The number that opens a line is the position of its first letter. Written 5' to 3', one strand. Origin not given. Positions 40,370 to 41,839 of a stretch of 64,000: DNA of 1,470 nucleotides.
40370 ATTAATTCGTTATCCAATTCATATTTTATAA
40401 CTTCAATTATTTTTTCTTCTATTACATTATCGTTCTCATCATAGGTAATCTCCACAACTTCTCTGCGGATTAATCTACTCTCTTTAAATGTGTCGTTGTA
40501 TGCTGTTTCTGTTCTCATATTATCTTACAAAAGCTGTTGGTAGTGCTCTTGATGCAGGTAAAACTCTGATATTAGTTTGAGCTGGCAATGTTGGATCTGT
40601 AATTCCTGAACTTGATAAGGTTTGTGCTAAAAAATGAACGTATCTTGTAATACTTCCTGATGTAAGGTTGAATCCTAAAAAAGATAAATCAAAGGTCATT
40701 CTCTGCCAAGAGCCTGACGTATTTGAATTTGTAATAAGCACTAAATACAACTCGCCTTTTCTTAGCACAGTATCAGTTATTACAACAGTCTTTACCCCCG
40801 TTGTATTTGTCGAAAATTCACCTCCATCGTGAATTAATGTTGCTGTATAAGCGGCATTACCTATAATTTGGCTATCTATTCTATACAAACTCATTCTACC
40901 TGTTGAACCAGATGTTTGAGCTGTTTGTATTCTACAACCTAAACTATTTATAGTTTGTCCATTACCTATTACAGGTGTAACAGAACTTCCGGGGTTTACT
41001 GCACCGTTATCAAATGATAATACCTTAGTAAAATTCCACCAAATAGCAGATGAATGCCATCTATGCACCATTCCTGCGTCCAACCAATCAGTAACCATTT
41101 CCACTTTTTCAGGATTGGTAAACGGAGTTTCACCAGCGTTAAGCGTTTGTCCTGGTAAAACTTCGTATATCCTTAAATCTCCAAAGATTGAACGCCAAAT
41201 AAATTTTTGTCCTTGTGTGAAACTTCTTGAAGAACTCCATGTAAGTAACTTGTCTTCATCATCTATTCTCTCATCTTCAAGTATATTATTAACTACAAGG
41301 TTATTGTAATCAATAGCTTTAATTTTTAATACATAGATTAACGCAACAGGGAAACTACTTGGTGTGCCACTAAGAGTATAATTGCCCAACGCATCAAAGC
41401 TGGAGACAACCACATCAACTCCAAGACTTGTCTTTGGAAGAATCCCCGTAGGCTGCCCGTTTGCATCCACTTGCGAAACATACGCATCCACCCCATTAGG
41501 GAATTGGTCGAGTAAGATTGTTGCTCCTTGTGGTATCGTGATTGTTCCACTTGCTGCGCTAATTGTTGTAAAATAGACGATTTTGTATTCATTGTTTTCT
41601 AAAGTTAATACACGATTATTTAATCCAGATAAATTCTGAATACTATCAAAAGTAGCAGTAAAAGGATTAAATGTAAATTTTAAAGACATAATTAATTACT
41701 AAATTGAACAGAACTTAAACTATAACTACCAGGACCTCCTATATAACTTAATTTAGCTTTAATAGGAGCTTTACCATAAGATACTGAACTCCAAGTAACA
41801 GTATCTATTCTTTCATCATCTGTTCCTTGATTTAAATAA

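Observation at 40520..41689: Receptor-binding-like gene with GC content far above its neighbours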

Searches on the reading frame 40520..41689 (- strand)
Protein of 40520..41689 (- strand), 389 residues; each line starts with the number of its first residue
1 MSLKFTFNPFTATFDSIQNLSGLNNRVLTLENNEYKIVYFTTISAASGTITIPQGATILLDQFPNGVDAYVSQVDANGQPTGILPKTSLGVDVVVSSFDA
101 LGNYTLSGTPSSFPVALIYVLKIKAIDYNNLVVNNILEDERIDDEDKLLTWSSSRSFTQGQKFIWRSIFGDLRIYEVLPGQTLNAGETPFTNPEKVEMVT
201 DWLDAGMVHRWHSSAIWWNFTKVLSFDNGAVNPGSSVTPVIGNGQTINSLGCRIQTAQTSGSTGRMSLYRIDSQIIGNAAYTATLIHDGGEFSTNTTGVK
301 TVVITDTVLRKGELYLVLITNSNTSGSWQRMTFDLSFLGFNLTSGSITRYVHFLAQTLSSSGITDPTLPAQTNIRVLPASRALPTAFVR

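Call 6: search_protein_families(library=pfam, proteins=[window:40520-41689:-], max_evalue=0.1)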
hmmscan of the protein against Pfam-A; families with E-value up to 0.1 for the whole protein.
window:40520-41689:- (389 aa): 0 families

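Call 7: search_protein_families(library=phrogs, proteins=[window:40520-41689:-], max_evalue=0.1)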
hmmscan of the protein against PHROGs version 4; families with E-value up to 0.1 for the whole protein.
window:40520-41689:- (389 aa): 2 families
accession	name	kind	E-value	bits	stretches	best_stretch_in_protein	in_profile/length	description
phrog_25864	-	unknown function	4.1e-05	24.3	1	240-324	54-134/193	-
phrog_21562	-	tail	0.00095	19.3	1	240-318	179-254/324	tail protein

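Call 9: search_dna_similar(query=window:40520-41689:-, collection=phages, mode=protein, max_rows=30, max_evalue=0.001)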
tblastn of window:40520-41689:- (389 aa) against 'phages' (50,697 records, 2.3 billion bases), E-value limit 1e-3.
No match.

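Call 10: find_homologous_proteins(query=window:40520-41689:-, max_evalue=0.001)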
Query window:40520-41689:- (389 aa): 161 proteins with E <= 0.001 among 4516 candidates; the best 120 are listed.
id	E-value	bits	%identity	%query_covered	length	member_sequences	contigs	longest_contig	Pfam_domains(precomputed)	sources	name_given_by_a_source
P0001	2.1e-254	861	100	100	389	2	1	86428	-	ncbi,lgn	-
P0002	2.4e-111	391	91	51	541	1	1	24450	-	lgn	-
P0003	6.8e-89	317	84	45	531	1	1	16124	-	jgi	jgi:hypothetical protein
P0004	1.2e-84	303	65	57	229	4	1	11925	-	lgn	-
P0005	1.4e-59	220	76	36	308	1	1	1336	-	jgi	jgi:hypothetical protein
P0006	3.2e-51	193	76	31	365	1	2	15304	-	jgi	jgi:hypothetical protein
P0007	4.6e-43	166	63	38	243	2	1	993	-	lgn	-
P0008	9.3e-43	165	67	33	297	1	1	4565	-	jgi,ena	jgi:hypothetical protein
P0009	1.1e-42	165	67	33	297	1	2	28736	-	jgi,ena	jgi:hypothetical protein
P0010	1.1e-42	165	67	32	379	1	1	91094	-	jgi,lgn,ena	jgi:hypothetical protein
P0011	1.4e-42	164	69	31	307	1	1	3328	-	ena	-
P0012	1.5e-42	164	68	33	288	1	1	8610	-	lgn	-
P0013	1.8e-42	164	74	31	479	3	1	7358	-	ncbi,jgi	jgi:hypothetical protein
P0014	1.9e-42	164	67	32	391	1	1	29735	-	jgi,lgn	jgi:hypothetical protein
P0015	2.9e-42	163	73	31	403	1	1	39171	-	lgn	-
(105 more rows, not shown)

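Call 11: find_related_loci(query=window:40520-41689:-, collection=viral_contigs, flank=10000)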
Query window:40520-41689:- (389 aa) in viral_contigs; peptide patterns used: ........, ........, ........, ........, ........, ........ (x = any residue, [..] = any of these).
17 stretches matched a pattern, but none encodes a relative of the query by tblastn (E <= 1e-3).

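Call 13: find_encoding_contigs(protein=P0001, flank=10000, max_places=4)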
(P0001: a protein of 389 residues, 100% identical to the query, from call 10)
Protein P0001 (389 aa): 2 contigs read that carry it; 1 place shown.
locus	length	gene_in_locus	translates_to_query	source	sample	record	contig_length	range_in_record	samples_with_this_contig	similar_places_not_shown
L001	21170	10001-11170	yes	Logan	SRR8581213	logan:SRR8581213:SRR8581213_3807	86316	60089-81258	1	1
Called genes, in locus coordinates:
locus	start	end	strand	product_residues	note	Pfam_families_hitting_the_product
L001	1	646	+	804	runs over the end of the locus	PF16510:P22_portal (weak)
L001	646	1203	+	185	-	-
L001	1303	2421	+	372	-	-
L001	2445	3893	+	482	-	PF23898:Crass_capsid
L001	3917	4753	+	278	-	-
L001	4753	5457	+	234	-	PF25710:CrAss_Ring_3_4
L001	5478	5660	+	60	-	-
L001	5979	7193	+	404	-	-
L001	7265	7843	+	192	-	-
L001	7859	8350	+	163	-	-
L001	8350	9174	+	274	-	-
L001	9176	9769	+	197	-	-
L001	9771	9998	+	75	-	-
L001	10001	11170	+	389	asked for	-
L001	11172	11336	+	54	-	-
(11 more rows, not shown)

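Call 14: find_encoding_contigs(protein=P0002, flank=10000, max_places=4)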
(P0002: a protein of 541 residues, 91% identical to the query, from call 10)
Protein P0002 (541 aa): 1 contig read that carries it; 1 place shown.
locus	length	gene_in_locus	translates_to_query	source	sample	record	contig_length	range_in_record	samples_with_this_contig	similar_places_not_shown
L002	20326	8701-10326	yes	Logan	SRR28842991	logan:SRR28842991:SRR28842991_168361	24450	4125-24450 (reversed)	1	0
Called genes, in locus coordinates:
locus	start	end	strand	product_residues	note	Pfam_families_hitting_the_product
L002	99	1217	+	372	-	-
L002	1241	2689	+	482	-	PF23898:Crass_capsid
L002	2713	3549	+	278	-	-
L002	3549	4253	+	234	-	PF25710:CrAss_Ring_3_4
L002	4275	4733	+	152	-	-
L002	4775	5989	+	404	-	-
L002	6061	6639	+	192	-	-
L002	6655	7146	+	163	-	-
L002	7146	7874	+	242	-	-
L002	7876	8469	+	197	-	-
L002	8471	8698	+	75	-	-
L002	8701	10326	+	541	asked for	-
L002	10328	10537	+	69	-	-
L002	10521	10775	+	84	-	-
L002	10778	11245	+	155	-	PF08291:Peptidase_M15_3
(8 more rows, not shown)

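Call 15: find_encoding_contigs(protein=P0004, flank=10000, max_places=4)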
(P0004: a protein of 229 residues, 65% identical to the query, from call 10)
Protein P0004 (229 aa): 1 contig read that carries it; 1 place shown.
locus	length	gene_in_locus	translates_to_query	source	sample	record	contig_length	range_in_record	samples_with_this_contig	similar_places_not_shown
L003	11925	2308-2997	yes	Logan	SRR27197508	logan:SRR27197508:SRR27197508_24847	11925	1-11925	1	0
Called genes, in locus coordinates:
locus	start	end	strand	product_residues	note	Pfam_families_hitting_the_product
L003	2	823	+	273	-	?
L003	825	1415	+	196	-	-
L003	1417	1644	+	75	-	-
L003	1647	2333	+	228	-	-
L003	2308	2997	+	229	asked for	-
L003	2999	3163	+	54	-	-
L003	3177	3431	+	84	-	-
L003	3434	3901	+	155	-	PF08291:Peptidase_M15_3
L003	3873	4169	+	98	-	-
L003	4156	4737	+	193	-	-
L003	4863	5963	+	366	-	-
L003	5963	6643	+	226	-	PF25702:CrAss_Ring_2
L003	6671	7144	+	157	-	-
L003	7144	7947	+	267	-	PF24228:CrAss_Ring_1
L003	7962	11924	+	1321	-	?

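Call 44: predict_structure(alignment_id=A2)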
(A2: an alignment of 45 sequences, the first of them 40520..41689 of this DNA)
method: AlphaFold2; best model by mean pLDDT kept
length: 389 residues; sequences in the alignment: 45
mean_pLDDT: 64.7   pTM: 0.41
mean pLDDT of the five models: 64.7, 62.4, 62.0, 60.8, 60.2
residues with pLDDT >= 90: 118; 70-90: 38; 50-70: 82; < 50: 151
segments of 3 or more residues with pLDDT < 50: 1-3, 140-152, 204-246, 248-251, 257-259, 273-278, 310-312, 323-389
pLDDT, mean of each block of 10 residues (from residue 1): 52 59 66 92 98 97 90 96 96 98 98 98 94 83 40 73 81 90 89 92 46 37 37 41 45 50 60 49 56 53 52 54 45 41 34 37 36 36 31
secondary structure, 60 per line:
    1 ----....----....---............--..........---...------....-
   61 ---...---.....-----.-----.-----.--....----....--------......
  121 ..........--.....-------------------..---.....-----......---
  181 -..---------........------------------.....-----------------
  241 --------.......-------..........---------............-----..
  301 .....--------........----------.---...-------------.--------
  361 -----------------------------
elements in order: E5-8 E13-16 H20-31 E34-43 E47-49 E56-59 E70-74 E95-98 E103-106 E115-124 H125-130 E162-166 E172-177 E196-200 E219-223 E249-255 E263-272 E282-293 E299-305 E314-321

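Call 46: fold_search(model_id=the predicted structure, library=pdb)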
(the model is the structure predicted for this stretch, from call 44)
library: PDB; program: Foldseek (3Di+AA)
matches with E <= 10: 684; with E <= 0.001: 0
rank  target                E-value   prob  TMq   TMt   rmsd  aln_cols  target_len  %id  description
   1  8z59_B                2.9e-02  0.13  0.10  0.09  24.1       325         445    9  The X-Ray crystal structure of multicopper oxidase from Sulfurimonas sp. (released 2025-02-19)
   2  5j6s_B                6.9e-02  0.12  0.10  0.05  24.8       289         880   10  Crystal structure of Endoplasmic Reticulum Aminopeptidase 2 (ERAP2) in complex with a hydroxamic derivative ligand (released 2017-03-15)
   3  4jbs_B                8.1e-02  0.16  0.12  0.07  24.4       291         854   10  Crystal structure of the human Endoplasmic Reticulum Aminopeptidase 2 in complex with PHOSPHINIC PSEUDOTRIPEPTIDE inhi (released 2013-12-11)
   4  9gke                  8.5e-02  0.33  0.15  0.08  25.1       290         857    8  ERAP1 in complex with 1-[2-(2-oxo-5-phenyl-2,3-dihydro-1,3-benzothiazol-3-yl)acetamido]cyclohexane-1-carboxylic acid (released 2025-01-22)
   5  5cu5_A                9.9e-02  0.23  0.14  0.07  24.4       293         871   10  Crystal structure of ERAP2 without catalytic Zn(II) atom (released 2015-09-23)
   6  8hhe_A                1.3e-01  0.05  0.10  0.07  22.7       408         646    9  Crystal structure of Cry5B from Bacillus thuringiensis at 4.5 A resolution (released 2022-12-07)
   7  8xcj_F                1.4e-01  0.03  0.07  0.07  31.1       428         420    9  Open State of central tail fiber of bacteriophage lambda upon binding to LamB (gpJ713-LamB complex) (released 2024-05-01)
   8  7sh0_A                1.4e-01  0.12  0.11  0.06  24.0       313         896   10  CRYSTAL STRUCTURE OF ENDOPLASMIC RETICULUM AMINOPEPTIDASE 2 (ERAP2) COMPLEX WITH A HIGHLY SELECTIVE AND POTENT SMALL M (released 2022-07-20)
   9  6f39_B                1.4e-01  0.10  0.15  0.18  17.3       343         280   10  C1r homodimer CUB1-EGF-CUB2 (released 2018-01-24)
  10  7ye3_D                1.4e-01  0.08  0.11  0.14  24.4       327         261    6  Crystal structure of Lactobacillus rhamnosus 4-deoxy-L-threo-5-hexosulose-uronate ketol-isomerase KduI complexed with  (released 2023-07-05)
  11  6t6r                  1.5e-01  0.15  0.12  0.06  25.0       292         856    9  Human endoplasmic reticulum aminopeptidase 1 (ERAP1) in complex with (4aR,5S,6R,8S,8aR)-5-(2-(Furan-3-yl)ethyl)-8-hydrox (released 2020-03-18)
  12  7nup_A                1.5e-01  0.15  0.13  0.06  23.5       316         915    8  Endoplasmic reticulum aminopeptidase 2 complexed with a mixed hydroxamic and sulfonyl ligand (released 2022-06-22)
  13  9u61_E                1.5e-01  0.10  0.13  0.05  20.1       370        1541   12  CP/MBL pathways C3 convertase C4b2a and C3 complex (released 2026-01-14)
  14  7nsk_B                1.7e-01  0.13  0.12  0.06  24.7       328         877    9  Endoplasmic reticulum aminopeptidase 2 complexed with a hydroxamic ligand (released 2022-06-22)
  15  4wz9_A                1.8e-01  0.20  0.14  0.07  25.3       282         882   10  APN1 from Anopheles gambiae (released 2015-06-17)
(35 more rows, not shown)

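Call 47: search_solved_structures(query=A2, max_evalue=1)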
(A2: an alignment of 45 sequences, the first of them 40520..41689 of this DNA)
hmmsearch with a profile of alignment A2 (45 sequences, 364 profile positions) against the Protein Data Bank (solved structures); distinct sequences matched with E-value up to 1: 0.

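Call 50: fold_search(model_id=the predicted structure, library=viral)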
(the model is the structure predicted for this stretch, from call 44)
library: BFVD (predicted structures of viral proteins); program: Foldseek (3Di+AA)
matches with E <= 10: 704; with E <= 0.001: 4
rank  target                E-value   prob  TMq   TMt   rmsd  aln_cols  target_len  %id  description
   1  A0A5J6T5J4            1.9e-04  0.35  0.12  0.06  22.9       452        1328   10  (no name in the UniProt tables at hand)
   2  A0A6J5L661            2.3e-04  0.41  0.12  0.09  24.8       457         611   11  Uncharacterized protein [uncultured Caudovirales phage]
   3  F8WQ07                5.6e-04  0.13  0.08  0.04  29.5       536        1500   10  (no name in the UniProt tables at hand)
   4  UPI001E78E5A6         7.2e-04  0.38  0.12  0.08  27.2       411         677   12  (no name look-up for this kind of identifier)
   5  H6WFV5                1.4e-03  0.23  0.11  0.07  23.7       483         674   10  Virion structural protein and packaging [Cyanophage S-TIM5]
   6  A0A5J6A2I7            2.7e-03  0.60  0.15  0.15  26.7       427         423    9  Putative tail fiber protein [Aeromonas phage MJG]
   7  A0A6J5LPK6            3.8e-03  0.99  0.22  0.13  10.8       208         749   14  Uncharacterized protein [uncultured Caudovirales phage]
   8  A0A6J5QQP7            4.3e-03  0.72  0.15  0.16  26.3       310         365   14  Collagen triple helix repeat [uncultured Caudovirales phage]
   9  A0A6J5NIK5            7.2e-03  0.35  0.13  0.08  24.1       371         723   10  Uncharacterized protein [uncultured Caudovirales phage]
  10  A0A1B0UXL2            1.1e-02  0.20  0.15  0.12  22.7       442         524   11  (no name in the UniProt tables at hand)
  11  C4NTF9                1.3e-02  0.47  0.18  0.10  24.4       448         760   11  N4 gp53-like protein [Sulfitobacter phage EE36phi1]
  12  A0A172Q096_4          1.3e-02  0.09  0.09  0.04  33.8       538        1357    9  F5/8 type C domain-containing protein [Acinetobacter phage vB_AbaM_ME3]
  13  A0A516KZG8            1.6e-02  0.38  0.16  0.20  23.2       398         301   14  (no name in the UniProt tables at hand)
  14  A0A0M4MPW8            1.6e-02  0.20  0.15  0.13  21.8       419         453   11  F21 [Felid gammaherpesvirus 1]
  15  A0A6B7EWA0            1.9e-02  0.13  0.10  0.05  26.8       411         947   12  (no name in the UniProt tables at hand)
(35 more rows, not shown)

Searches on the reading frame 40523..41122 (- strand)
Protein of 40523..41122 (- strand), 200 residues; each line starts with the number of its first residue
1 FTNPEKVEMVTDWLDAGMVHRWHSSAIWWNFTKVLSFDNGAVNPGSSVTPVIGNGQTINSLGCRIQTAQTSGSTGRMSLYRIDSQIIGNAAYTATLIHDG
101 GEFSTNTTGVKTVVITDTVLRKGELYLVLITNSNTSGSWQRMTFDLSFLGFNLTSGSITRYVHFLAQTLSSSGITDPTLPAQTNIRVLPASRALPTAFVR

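Call 81: find_homologous_proteins(query=window:40523-41122:-, max_evalue=0.01)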
Query window:40523-41122:- (200 aa): 1 proteins with E <= 0.01 among 233 candidates.
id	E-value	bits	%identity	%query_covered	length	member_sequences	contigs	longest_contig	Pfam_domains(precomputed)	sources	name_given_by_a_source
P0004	1.3e-72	262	64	100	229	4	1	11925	-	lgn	-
